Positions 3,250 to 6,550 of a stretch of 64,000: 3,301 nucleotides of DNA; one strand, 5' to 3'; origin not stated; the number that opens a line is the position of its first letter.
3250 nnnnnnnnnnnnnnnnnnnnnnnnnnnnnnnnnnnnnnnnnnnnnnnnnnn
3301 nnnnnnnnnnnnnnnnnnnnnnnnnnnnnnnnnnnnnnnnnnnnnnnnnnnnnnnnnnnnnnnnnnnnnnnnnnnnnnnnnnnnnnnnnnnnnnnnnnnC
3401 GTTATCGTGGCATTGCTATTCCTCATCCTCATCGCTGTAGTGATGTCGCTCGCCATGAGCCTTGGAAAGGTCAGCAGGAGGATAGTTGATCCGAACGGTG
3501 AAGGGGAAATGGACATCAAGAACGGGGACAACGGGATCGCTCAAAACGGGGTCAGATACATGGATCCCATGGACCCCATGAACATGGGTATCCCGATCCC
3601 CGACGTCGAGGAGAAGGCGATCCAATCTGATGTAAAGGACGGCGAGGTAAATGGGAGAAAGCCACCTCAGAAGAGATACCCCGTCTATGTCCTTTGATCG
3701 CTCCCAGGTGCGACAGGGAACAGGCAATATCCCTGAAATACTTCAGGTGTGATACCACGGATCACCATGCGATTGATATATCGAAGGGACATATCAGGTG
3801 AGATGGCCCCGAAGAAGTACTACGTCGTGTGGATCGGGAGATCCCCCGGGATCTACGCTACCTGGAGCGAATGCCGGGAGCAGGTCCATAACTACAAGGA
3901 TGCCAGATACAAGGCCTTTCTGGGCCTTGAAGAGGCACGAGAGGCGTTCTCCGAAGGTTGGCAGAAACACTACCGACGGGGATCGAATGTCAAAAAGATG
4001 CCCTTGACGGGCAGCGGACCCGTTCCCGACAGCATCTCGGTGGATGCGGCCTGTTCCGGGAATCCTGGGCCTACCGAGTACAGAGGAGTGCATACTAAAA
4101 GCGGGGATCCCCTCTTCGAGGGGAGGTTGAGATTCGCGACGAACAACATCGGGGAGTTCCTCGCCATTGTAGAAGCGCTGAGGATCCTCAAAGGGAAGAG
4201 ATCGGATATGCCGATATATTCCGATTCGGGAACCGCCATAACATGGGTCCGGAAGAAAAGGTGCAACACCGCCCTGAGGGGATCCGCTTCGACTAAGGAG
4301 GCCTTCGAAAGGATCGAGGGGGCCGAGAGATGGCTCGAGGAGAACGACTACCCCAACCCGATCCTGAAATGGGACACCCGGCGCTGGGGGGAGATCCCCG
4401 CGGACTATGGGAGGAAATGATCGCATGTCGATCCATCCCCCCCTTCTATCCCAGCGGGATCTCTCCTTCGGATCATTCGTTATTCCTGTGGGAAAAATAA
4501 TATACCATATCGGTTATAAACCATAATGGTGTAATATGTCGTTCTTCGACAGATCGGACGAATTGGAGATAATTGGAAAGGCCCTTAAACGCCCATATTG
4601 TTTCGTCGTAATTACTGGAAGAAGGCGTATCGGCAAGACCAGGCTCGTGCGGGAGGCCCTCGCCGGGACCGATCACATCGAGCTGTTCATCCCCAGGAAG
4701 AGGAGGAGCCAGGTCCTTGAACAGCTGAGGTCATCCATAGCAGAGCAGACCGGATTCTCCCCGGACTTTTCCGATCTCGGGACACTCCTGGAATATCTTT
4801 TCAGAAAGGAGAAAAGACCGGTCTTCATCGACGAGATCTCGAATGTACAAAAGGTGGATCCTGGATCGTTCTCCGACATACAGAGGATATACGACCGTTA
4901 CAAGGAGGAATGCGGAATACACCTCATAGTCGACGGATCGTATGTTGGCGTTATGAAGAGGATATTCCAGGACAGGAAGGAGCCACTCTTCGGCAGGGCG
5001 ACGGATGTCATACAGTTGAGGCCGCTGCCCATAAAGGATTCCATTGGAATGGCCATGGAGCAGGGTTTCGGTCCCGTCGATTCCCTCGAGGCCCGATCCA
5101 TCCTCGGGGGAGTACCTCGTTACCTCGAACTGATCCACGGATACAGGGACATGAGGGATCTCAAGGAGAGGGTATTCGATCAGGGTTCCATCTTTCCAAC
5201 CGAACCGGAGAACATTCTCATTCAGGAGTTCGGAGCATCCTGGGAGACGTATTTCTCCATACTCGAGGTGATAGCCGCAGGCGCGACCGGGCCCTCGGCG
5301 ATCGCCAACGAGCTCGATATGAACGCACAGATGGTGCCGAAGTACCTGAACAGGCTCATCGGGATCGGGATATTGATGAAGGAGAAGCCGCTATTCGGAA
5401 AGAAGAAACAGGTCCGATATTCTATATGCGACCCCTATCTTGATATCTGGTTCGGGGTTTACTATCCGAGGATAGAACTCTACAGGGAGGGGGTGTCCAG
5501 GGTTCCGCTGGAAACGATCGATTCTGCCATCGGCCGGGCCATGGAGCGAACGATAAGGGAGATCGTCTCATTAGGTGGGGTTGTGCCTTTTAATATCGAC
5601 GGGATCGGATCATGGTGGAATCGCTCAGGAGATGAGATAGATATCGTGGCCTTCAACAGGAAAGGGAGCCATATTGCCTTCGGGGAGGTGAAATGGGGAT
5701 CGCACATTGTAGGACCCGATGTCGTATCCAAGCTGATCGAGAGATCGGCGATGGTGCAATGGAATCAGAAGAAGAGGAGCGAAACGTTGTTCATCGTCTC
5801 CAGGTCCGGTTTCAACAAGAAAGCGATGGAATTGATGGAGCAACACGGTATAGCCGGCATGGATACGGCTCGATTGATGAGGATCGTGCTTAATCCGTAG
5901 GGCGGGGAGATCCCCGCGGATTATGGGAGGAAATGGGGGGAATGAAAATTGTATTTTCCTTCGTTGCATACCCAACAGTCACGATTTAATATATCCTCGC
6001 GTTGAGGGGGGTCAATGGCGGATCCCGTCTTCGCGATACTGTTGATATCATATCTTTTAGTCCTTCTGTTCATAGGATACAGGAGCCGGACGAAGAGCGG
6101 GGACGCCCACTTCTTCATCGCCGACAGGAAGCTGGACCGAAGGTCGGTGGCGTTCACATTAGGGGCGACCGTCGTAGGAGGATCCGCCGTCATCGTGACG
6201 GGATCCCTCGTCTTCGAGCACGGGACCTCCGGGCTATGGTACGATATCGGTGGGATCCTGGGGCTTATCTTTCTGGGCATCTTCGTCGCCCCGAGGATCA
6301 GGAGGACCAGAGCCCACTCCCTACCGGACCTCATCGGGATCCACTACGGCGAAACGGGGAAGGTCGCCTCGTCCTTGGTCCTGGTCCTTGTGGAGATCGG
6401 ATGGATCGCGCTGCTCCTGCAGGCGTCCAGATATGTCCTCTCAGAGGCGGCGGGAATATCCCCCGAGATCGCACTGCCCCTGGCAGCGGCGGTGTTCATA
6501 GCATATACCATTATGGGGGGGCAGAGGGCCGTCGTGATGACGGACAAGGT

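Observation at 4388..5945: Single-gene ATPase insertion into the 3' end of rnhA flanked by 32-bp direct repeats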

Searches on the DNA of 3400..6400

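Call 75: search_rna_families(source=window, start=3400, end=6400, threshold=evalue, max_evalue=1)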
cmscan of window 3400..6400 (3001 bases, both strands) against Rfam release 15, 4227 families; matches with E-value up to 1: 0.
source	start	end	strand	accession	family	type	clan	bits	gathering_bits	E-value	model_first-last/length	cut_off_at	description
